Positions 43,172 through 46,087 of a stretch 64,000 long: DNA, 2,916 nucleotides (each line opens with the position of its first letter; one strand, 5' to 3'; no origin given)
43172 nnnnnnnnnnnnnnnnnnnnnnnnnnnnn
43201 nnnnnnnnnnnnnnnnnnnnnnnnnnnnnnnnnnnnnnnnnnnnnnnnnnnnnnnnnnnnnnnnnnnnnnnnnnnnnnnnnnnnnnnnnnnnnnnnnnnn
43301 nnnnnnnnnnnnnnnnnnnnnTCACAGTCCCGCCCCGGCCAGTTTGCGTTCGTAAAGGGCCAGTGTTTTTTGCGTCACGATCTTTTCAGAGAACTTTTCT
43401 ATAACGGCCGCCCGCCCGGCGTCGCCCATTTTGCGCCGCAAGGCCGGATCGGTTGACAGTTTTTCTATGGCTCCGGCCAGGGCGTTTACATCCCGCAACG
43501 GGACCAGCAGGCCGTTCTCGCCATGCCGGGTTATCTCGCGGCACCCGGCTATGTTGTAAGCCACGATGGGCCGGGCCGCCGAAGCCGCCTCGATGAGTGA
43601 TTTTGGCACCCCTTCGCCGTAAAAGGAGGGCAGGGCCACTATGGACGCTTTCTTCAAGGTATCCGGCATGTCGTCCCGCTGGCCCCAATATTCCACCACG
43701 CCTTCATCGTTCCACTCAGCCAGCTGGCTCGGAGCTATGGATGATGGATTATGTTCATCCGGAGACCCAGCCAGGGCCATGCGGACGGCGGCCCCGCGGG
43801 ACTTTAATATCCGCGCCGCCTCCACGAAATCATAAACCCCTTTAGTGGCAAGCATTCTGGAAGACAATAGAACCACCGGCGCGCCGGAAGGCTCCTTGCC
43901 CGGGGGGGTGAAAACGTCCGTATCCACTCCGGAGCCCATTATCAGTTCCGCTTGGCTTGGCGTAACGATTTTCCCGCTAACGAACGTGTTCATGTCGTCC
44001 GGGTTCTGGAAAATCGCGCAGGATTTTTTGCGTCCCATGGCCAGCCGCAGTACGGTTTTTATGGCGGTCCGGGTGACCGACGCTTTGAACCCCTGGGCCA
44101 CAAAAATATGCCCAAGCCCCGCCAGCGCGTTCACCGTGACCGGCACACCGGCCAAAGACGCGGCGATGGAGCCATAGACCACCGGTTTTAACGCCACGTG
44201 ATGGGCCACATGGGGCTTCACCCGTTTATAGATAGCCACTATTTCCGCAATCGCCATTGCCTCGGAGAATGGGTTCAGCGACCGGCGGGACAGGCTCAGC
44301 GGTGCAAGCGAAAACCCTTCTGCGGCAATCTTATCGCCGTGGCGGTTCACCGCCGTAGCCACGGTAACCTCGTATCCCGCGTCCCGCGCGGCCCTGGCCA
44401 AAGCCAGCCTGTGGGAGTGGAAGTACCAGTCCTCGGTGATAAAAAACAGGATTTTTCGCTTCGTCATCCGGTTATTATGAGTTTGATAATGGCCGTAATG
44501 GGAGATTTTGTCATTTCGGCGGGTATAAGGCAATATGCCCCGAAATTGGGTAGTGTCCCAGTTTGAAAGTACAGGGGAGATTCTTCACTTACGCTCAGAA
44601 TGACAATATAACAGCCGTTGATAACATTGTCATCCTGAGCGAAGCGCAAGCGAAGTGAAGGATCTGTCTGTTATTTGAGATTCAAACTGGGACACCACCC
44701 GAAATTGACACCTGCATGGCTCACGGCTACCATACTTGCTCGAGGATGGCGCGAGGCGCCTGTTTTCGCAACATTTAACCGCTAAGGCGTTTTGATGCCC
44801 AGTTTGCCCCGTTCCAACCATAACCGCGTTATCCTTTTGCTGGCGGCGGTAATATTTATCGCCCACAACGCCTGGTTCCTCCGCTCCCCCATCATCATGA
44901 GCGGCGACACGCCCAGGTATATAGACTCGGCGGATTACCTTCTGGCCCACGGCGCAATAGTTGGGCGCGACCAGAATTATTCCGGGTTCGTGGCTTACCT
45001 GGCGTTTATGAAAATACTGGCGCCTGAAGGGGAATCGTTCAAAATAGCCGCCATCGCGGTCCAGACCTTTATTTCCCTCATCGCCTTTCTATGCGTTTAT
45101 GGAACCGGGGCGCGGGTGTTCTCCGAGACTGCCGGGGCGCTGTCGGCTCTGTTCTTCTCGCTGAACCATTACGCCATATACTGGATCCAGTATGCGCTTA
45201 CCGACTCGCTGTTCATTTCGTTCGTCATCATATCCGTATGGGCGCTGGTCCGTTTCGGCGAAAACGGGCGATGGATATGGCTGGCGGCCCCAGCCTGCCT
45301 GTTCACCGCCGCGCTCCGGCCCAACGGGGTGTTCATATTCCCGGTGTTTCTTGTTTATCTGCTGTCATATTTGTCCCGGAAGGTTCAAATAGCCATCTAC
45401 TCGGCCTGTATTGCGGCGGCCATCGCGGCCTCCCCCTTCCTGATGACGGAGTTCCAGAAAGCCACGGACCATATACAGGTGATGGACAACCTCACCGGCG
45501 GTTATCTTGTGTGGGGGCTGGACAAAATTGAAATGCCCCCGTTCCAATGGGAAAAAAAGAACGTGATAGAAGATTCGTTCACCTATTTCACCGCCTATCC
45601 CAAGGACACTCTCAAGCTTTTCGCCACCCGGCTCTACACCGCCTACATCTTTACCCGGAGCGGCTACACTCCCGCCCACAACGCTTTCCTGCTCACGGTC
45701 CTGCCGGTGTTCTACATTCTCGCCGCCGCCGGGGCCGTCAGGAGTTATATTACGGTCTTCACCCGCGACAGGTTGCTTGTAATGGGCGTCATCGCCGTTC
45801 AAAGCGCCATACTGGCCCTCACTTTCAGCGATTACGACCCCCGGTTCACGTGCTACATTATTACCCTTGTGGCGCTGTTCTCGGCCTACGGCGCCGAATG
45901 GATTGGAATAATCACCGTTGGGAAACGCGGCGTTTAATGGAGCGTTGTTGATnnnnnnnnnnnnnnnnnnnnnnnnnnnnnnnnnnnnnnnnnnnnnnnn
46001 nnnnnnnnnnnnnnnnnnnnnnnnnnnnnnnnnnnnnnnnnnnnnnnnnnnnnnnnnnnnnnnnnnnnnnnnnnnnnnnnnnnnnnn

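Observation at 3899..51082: High-density 151-bp MITE family with 19-bp TIRs and 8-bp target duplications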

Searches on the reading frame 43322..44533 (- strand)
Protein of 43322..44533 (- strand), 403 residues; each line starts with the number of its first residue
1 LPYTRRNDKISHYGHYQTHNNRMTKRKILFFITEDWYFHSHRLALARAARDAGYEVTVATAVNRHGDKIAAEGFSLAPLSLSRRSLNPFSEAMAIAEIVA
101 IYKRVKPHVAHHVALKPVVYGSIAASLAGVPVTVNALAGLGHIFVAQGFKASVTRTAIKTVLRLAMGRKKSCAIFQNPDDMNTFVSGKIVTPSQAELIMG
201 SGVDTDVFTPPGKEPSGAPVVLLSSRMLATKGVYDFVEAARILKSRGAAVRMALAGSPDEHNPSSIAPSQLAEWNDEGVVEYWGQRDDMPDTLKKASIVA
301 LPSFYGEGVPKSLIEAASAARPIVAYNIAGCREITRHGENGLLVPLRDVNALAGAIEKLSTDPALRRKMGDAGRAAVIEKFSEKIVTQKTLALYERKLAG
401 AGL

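Call 25: search_protein_families(library=pfam, proteins=[window:43322-44533:-], max_evalue=0.0001)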
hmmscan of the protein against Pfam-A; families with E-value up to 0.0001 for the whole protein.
window:43322-44533:- (403 aa): 6 families
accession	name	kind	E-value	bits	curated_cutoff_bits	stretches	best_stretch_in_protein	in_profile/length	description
PF13692.12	Glyco_trans_1_4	-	1.6e-26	93.7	27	1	219-362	2-142/142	Glycosyl transferases group 1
PF00534.26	Glycos_transf_1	-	2e-25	89.8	26.4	1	213-374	10-170/172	Glycosyl transferases group 1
PF13477.12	Glyco_trans_4_2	-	2.5e-16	60.5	23.4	1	27-162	1-129/139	Glycosyl transferase 4-like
PF20706.3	GT4-conflict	-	8e-08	32.1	26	1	191-333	171-318/385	Family 4 Glycosyltransferase in conflict systems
PF13524.12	Glyco_trans_1_2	-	3.6e-06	27.4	25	1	248-381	13-133/144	Glycosyl transferase-like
PF13579.12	Glyco_trans_4_4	-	4.7e-05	24.2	29.7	0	43-163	8-126/158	Glycosyl transferase 4-like domain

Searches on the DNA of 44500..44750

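Call 39: search_rna_families(source=window, start=44500, end=44750, threshold=evalue, max_evalue=10)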
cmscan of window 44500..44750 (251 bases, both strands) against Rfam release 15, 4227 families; matches with E-value up to 10: 5.
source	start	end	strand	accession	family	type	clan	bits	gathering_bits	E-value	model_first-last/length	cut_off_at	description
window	44588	44650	-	RF03823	mir-1814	Gene; miRNA;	-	14.8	90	1.6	1-70/70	no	mir-1814 microRNA precursor family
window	44715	44733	-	RF01707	JUMPstart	Cis-reg;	-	14.5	35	1.5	8-26/38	no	JUMPstart RNA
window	44590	44643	-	RF02095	mir-2985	Gene; miRNA;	-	13.9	68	5.1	1-71/71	no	mir-2985 microRNA precursor family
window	44582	44651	-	RF01549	TB8Cs2H1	Gene; snRNA; snoRNA; HACA-box;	-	13.6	40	3.7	1-65/65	no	Trypanosomatid snoRNA TB8Cs2H1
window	44522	44601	+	RF00483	IRES_IGF2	Cis-reg; IRES;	-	13.3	70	1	1-121/121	no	Insulin-like growth factor II IRES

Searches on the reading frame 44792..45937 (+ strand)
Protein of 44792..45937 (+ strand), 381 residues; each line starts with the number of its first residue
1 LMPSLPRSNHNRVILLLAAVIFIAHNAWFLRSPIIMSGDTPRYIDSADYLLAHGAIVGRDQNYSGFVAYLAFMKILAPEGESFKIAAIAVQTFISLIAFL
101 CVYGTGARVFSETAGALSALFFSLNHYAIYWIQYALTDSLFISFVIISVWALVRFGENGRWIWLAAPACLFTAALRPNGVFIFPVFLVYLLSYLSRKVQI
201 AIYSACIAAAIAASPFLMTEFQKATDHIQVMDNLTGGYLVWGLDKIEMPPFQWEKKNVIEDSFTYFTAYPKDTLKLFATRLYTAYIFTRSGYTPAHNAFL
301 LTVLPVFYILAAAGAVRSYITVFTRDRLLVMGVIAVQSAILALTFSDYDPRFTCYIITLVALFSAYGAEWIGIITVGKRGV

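Call 25: search_protein_families(library=pfam, proteins=[window:44792-45937:+], max_evalue=0.0001)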
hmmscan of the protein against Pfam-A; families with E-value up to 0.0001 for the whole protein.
window:44792-45937:+ (381 aa): 1 family
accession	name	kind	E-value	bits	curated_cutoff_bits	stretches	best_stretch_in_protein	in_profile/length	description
PF13231.12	PMT_2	-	5e-08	33.8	26.1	1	85-217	22-158/160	Dolichyl-phosphate-mannose-protein mannosyltransferase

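Call 31: find_homologous_proteins(query=window:44792-45937:+, max_evalue=1e-20)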
Query window:44792-45937:+ (381 aa): 14 proteins with E <= 1e-20 among 8000 candidates.
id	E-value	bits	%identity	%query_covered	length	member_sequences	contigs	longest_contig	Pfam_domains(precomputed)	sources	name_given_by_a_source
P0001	2.8e-247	838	100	100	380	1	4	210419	PF13231.13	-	-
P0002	4.1e-128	446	57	97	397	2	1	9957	PF13231.13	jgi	jgi:Dolichyl-phosphate-mannose-protein mannosyltransferase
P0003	4.7e-127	442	56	97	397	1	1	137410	PF13231.13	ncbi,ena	-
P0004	2.3e-120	420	54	96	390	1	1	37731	PF13231.13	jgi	jgi:Dolichyl-phosphate-mannose-protein mannosyltransferase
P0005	1.2e-105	372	56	80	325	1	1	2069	PF13231.13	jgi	jgi:4-amino-4-deoxy-L-arabinose transferase-like glycosyltransferase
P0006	5.3e-103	363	47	93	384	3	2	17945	-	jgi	-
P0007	2.3e-102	361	52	88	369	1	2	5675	PF13231.13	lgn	-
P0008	1.3e-100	355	47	93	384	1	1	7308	-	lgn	-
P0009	5.5e-100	353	46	91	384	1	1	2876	-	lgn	-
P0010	2.0e-94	335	52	81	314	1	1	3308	-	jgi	-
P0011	1.3e-83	299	42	95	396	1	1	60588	PF13231.13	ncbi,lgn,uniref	ncbi:hypothetical protein MNBD_NITROSPINAE02-1795 [hydrothermal vent metagenome]|uniref:Glycosyltran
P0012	1.5e-79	286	39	95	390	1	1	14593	PF13231.13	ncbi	-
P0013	2.5e-68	249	47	62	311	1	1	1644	PF13231.13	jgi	-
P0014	5.6e-29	120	30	89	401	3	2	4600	-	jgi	jgi:hypothetical protein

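Call 66: find_encoding_contigs(protein=P0001, flank=10000, max_places=4)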
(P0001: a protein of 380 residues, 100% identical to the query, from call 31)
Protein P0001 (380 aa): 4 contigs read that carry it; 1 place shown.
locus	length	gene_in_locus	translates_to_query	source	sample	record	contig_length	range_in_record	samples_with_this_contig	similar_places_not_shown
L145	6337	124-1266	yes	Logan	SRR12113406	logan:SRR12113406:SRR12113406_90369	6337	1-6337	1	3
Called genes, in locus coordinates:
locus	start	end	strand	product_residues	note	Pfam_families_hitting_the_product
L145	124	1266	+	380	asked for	PF13231:PMT_2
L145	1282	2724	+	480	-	PF13489:Methyltransf_23, PF07021:MetW, PF08241:Methyltransf_11, PF08242:Methyltransf_12, PF13649:Methyltransf_25, PF13847:Methyltransf_31, PF00535:Glycos_transf_2, PF10111:Glyco_tranf_2_2 (weak), +2 more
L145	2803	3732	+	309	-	PF01370:Epimerase, PF04321:RmlD_sub_bind, PF16363:GDP_Man_Dehyd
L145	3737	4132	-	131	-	PF19588:SxtJ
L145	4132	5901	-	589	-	PF02543:Carbam_trans_N, PF16861:Carbam_trans_C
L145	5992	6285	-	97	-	PF19451:DUF5989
